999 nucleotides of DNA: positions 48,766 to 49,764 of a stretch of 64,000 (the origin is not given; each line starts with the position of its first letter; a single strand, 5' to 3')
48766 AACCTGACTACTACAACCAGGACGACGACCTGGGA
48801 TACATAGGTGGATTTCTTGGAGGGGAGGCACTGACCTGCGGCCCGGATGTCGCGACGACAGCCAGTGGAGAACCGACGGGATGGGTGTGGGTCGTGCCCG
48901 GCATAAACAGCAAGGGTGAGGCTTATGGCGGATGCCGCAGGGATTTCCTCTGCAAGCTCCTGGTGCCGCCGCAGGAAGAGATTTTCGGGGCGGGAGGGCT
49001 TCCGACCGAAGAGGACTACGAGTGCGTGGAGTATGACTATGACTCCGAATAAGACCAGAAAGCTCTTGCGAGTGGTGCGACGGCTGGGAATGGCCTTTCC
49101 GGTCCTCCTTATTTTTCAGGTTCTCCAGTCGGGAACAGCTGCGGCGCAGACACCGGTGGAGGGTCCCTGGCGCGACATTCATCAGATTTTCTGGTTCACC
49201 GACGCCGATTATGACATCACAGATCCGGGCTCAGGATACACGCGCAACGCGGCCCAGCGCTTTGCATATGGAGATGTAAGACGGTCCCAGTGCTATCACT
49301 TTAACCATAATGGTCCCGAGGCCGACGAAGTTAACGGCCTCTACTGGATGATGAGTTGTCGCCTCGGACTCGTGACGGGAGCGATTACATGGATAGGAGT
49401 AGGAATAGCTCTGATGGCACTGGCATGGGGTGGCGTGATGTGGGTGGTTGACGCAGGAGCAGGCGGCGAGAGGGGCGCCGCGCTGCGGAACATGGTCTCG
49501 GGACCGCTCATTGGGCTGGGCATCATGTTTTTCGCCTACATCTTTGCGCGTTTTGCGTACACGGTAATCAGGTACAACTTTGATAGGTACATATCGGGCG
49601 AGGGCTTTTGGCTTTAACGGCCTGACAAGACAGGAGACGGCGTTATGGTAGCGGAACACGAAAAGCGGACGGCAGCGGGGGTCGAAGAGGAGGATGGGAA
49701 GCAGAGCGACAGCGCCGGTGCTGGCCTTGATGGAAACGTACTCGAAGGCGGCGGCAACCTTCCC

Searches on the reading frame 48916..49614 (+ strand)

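Call 6: search_protein_families(library=pfam, max_evalue=0.1, proteins=[window:48916-49614:+])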
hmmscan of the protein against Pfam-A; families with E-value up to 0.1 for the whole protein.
window:48916-49614:+ (233 aa): 0 families

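Call 47: search_protein_families(library=pfam, max_evalue=10, proteins=[window:49036-49614:+])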
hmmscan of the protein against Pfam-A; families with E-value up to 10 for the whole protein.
window:49036-49614:+ (193 aa): 3 families
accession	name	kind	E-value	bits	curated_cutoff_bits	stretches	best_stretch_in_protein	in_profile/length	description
PF24400.1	DUF7544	-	0.02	14.6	27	1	101-177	207-280/302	Family of unknown function (DUF7544)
PF18895.5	T4SS_pilin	-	0.11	13.1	26.6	1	113-173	12-70/71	Type IV secretion system pilin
PF19942.4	DUF6404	-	6.7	7.6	27.6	0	124-169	55-102/115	Family of unknown function (DUF6404)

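Call 48: search_protein_families(library=ncbifam, max_evalue=0.1, proteins=[window:49036-49614:+])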
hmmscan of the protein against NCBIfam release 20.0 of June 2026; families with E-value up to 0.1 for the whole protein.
window:49036-49614:+ (193 aa): 1 family
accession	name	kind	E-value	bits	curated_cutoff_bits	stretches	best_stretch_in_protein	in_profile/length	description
NF007886.0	PRK10591.1-5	equivalog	0.066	13.3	164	0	103-151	32-80/104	hypothetical protein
